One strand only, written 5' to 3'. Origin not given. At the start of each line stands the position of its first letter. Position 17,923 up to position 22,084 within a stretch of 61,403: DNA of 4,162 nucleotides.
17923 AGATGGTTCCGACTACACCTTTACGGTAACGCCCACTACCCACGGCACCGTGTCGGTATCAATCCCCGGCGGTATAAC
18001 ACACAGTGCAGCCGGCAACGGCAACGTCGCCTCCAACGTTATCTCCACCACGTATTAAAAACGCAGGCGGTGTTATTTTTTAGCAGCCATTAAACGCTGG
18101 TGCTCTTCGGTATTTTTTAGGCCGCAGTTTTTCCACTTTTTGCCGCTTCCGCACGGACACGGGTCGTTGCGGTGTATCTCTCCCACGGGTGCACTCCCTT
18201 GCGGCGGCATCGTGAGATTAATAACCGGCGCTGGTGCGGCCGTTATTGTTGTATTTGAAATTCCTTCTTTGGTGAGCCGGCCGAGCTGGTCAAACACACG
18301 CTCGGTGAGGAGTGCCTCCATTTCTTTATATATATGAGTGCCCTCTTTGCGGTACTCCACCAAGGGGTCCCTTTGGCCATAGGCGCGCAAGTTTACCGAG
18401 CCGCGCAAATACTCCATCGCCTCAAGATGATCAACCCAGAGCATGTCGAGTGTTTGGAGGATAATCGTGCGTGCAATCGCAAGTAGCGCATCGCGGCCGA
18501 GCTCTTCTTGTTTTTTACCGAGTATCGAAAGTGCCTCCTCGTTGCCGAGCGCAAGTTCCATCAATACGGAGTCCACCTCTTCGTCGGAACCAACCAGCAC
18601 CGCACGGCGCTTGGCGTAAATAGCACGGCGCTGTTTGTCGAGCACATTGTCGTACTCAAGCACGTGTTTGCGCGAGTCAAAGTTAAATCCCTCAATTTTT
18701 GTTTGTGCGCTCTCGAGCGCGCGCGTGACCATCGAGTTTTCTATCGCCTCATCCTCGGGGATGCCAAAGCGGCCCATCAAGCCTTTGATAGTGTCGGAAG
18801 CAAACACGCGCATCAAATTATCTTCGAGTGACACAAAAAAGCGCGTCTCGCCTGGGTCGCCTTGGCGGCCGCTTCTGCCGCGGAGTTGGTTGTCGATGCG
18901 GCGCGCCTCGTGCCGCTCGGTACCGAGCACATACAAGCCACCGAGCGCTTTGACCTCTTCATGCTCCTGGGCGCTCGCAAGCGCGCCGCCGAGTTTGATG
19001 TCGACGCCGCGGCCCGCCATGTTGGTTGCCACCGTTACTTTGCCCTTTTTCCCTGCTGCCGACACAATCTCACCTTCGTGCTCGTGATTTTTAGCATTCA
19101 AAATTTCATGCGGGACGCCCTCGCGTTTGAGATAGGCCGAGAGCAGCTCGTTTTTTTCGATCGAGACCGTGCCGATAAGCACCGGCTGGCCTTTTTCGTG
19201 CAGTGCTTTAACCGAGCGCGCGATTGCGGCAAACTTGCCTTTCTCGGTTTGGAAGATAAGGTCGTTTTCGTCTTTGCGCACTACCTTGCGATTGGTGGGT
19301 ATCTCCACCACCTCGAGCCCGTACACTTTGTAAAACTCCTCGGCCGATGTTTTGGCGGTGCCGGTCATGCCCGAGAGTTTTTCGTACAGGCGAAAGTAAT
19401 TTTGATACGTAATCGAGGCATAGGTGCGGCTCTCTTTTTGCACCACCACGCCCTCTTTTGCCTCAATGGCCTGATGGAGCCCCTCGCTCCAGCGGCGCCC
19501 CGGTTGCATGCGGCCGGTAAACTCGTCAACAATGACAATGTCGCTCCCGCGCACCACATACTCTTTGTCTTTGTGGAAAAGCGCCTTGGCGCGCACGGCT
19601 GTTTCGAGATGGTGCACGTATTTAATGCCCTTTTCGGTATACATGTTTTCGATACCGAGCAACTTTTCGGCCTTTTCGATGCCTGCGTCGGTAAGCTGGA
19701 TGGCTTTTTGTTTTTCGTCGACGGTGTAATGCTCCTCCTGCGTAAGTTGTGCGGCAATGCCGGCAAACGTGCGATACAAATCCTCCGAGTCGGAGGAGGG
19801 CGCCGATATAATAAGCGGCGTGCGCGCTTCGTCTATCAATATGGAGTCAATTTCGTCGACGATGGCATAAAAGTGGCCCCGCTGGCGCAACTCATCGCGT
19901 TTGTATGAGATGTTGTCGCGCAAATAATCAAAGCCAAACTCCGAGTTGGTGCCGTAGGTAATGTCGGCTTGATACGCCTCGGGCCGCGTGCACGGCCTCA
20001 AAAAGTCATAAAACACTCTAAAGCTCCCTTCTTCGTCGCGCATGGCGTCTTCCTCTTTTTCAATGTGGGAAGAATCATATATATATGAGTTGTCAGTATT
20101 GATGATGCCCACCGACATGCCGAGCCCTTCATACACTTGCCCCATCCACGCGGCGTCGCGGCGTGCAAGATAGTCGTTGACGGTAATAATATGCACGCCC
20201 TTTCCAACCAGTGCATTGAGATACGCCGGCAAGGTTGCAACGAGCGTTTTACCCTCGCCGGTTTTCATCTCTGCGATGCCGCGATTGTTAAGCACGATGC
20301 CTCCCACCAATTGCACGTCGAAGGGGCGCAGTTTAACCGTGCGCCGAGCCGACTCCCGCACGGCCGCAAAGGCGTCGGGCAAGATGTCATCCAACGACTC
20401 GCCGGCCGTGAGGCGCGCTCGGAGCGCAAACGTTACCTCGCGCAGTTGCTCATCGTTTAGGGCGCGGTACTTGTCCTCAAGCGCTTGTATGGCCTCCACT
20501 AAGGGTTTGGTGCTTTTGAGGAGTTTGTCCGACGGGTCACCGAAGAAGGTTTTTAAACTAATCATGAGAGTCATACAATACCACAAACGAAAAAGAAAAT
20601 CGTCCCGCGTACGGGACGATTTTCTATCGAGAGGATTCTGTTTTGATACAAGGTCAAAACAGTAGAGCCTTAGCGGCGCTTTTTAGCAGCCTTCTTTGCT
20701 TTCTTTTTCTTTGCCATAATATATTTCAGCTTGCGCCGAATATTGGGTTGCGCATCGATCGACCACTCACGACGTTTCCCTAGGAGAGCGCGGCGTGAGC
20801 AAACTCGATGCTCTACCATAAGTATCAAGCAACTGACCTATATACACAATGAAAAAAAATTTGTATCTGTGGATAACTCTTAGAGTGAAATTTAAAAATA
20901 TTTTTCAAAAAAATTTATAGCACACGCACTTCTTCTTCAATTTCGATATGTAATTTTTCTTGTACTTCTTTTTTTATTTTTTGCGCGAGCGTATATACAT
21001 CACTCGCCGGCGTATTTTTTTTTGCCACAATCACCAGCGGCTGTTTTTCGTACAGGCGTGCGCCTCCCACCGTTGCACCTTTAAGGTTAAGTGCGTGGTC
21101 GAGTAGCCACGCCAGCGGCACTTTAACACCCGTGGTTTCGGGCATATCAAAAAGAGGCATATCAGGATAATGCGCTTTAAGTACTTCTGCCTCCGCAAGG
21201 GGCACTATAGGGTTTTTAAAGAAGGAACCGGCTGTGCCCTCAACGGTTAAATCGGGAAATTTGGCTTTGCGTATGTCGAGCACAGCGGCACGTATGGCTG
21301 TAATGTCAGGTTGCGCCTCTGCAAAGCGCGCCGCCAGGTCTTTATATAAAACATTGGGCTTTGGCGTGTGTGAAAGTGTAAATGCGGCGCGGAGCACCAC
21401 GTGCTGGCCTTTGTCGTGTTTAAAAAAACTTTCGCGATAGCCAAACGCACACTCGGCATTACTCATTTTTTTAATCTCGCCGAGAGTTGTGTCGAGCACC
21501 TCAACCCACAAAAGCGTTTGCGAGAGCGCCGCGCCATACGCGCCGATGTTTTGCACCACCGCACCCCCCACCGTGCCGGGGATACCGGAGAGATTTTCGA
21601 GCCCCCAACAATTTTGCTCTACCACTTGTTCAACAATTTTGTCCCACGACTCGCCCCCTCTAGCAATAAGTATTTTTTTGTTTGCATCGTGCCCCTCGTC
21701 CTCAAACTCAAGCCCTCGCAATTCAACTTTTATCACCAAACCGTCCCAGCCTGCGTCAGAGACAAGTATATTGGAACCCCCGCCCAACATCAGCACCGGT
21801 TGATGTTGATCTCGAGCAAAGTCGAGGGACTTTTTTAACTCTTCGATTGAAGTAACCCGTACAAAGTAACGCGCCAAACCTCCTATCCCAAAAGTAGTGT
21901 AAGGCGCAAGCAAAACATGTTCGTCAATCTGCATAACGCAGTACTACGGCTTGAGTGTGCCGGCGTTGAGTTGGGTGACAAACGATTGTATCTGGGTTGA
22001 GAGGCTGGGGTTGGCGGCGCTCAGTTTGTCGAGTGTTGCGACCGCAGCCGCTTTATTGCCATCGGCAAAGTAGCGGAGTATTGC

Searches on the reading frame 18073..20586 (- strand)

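Call 88: search_protein_families(library=pfam, proteins=[window:18073-20586:-], max_evalue=0.00001)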
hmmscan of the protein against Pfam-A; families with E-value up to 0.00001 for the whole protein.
window:18073-20586:- (837 aa): 5 families
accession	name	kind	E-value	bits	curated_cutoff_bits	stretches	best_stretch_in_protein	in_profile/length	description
PF07517.20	SecA_DEAD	-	2.2e-119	398.5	24.6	1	12-418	2-289/290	SecA DEAD-like domain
PF21090.3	P-loop_SecA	-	5.5e-80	268.2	27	2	435-536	2-103/205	SecA P-loop domain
PF07516.18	SecA_SW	-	1e-43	150.2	26.7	2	614-676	1-62/200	SecA Wing and Scaffold domain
PF01043.26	SecA_PP_bind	-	2.2e-41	141.3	23.5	1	267-375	2-110/110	SecA preprotein cross-linking domain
PF02810.21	SEC-C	-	7.1e-07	29.4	20.4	1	806-821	1-16/19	SEC-C motif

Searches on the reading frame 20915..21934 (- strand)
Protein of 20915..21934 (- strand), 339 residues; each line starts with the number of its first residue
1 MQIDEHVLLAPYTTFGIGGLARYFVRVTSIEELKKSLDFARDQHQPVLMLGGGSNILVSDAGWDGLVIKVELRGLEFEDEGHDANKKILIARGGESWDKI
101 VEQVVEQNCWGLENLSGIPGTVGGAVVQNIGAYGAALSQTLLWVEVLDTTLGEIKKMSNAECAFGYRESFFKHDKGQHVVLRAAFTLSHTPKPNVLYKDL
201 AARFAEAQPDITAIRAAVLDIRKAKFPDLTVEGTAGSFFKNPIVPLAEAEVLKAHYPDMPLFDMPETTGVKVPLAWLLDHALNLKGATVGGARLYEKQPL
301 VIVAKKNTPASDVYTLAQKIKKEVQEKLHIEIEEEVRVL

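Call 88: search_protein_families(library=pfam, proteins=[window:20915-21934:-], max_evalue=0.00001)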
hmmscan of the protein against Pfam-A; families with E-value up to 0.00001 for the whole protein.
window:20915-21934:- (339 aa): 2 families
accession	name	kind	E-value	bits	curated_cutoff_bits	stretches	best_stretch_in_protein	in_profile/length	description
PF01565.28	FAD_binding_4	-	1.1e-24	87.1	26.4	1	22-157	2-138/139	FAD binding domain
PF02873.21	MurB_C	-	2e-20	73.2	27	1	214-338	2-98/99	UDP-N-acetylenolpyruvoylglucosamine reductase, C-terminal domain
